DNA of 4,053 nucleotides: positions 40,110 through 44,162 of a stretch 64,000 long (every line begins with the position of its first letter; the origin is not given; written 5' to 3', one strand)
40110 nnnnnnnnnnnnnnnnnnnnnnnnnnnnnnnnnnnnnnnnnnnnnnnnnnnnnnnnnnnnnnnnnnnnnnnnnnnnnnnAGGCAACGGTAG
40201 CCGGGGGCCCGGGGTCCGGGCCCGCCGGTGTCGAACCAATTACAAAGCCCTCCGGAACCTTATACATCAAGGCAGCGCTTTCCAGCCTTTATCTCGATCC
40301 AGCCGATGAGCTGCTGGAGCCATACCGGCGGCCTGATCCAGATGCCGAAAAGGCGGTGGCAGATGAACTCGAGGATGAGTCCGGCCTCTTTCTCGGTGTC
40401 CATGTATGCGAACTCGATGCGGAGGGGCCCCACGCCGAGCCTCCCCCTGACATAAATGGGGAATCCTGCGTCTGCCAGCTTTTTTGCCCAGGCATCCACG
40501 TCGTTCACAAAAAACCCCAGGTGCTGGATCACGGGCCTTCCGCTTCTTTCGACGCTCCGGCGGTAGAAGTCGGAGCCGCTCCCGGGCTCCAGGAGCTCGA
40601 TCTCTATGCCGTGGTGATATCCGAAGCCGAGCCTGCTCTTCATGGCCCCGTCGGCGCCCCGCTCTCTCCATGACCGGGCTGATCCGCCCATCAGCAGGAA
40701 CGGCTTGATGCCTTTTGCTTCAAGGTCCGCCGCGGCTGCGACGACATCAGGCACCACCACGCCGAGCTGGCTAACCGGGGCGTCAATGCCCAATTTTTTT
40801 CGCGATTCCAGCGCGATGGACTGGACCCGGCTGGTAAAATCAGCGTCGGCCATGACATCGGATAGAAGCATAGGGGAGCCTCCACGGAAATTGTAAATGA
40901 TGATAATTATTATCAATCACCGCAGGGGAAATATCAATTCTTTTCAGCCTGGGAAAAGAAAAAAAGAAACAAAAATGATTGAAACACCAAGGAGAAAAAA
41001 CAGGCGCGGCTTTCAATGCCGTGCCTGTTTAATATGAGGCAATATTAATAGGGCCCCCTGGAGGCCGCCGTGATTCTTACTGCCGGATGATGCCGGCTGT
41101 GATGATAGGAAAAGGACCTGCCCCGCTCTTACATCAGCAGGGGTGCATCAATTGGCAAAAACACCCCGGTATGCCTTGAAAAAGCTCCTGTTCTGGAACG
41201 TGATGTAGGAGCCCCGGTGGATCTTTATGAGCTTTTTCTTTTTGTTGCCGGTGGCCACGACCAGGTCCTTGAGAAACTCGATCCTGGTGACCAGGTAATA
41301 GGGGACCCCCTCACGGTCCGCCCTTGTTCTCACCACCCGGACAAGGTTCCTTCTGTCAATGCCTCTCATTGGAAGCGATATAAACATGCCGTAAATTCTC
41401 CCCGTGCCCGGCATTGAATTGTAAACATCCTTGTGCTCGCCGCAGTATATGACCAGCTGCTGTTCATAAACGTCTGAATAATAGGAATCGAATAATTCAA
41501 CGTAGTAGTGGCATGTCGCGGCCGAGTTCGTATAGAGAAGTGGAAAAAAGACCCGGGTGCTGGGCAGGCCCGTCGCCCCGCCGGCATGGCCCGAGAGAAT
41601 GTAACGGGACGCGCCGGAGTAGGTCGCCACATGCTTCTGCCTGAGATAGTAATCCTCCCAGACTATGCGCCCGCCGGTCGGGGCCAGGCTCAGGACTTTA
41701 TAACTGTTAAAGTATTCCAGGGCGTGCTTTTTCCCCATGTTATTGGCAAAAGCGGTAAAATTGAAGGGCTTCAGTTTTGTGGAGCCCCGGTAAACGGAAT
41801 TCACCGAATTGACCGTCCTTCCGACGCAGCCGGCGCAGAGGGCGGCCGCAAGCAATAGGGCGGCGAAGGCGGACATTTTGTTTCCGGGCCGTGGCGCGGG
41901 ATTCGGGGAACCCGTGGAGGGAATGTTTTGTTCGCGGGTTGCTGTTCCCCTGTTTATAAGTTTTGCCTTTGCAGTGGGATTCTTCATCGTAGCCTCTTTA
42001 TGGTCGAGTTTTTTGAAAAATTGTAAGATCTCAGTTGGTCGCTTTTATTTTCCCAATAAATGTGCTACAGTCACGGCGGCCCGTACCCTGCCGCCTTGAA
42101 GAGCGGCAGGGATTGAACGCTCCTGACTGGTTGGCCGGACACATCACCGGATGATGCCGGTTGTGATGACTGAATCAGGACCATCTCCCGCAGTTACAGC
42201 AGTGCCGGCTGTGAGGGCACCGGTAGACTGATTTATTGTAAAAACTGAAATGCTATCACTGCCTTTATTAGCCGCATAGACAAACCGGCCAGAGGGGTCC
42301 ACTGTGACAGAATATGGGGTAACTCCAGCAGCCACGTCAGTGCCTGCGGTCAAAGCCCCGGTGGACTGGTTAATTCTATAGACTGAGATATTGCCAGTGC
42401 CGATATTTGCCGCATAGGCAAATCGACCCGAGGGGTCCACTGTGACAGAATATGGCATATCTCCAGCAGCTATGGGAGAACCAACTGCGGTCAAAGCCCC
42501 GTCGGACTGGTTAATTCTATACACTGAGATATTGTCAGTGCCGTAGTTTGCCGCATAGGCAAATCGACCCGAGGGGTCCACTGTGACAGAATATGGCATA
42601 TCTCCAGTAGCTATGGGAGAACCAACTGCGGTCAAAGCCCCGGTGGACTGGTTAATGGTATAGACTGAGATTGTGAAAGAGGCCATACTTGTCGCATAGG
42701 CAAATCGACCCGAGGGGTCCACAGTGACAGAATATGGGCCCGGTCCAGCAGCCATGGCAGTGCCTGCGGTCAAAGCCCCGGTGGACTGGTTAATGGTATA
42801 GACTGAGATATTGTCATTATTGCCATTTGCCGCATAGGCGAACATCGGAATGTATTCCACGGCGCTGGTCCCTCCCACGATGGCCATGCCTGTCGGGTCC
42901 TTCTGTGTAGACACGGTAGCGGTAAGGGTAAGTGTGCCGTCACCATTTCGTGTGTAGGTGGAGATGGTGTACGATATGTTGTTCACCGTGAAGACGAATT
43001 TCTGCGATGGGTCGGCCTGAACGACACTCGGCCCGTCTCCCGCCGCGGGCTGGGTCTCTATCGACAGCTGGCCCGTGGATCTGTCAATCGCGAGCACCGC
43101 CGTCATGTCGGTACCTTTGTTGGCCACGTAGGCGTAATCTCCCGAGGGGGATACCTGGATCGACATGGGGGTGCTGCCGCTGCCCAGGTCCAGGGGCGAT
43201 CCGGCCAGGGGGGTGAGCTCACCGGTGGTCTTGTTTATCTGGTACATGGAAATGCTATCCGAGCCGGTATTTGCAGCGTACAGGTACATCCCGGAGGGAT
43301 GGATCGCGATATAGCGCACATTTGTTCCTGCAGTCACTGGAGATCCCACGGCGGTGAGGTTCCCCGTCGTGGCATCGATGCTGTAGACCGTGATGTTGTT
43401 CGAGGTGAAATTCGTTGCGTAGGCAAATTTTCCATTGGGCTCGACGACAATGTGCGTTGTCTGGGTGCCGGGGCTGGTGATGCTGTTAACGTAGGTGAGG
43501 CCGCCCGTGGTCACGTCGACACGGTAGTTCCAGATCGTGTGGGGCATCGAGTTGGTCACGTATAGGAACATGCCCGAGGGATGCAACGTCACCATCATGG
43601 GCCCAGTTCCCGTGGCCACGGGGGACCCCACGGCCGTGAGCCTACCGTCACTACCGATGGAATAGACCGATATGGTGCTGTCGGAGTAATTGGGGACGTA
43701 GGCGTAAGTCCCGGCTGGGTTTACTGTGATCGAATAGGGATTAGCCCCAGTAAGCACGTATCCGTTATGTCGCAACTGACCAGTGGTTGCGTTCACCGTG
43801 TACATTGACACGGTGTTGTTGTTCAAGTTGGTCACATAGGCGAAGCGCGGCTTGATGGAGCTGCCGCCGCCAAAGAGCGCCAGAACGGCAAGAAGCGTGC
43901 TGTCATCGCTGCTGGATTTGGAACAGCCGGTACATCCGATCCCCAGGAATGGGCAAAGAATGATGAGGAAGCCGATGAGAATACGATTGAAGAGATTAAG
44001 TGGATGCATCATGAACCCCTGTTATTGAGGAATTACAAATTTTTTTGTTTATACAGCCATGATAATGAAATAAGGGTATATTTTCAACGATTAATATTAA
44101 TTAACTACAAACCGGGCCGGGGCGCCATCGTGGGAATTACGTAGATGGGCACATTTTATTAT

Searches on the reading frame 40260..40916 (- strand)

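Call 16: search_protein_families(library=pfam, proteins=[window:40260-40916:-], max_evalue=0.001)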
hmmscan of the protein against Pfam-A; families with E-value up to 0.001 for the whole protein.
window:40260-40916:- (218 aa): 1 family
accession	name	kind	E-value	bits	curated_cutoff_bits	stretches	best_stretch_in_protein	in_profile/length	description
PF13669.12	Glyoxalase_4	-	1.1e-09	38.9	27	1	50-157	2-96/109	Glyoxalase/Bleomycin resistance protein/Dioxygenase superfamily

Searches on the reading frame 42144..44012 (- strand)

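Call 17: search_protein_families(library=pfam, proteins=[window:42144-44012:-], max_evalue=0.01)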
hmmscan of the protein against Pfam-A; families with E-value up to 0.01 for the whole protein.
window:42144-44012:- (622 aa): 6 families
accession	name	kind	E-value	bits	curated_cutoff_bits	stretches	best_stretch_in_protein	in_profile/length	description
PF10282.15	Lactonase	-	2.3e-85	287.3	21.7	6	132-270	187-331/344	Lactonase, 7-bladed beta-propeller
PF18067.7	Lipase_C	-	5.2e-08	33.9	27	0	530-560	11-41/96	Lipase C-terminal domain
PF08450.18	SGL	-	9.9e-08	32.3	26.3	0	111-175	112-173/246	SMP-30/Gluconolactonase/LRE-like region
PF03413.25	PepSY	-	1.5e-05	25.7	24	0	181-220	16-57/60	Peptidase propeptide and YPEB domain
PF18106.7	Rol_Rep_N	-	0.00013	22.5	23.7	0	232-270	28-67/91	Rolling Circle replication initiation protein N-terminal domain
PF01731.26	Arylesterase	-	0.0067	17.1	21.3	0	185-212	56-83/86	Arylesterase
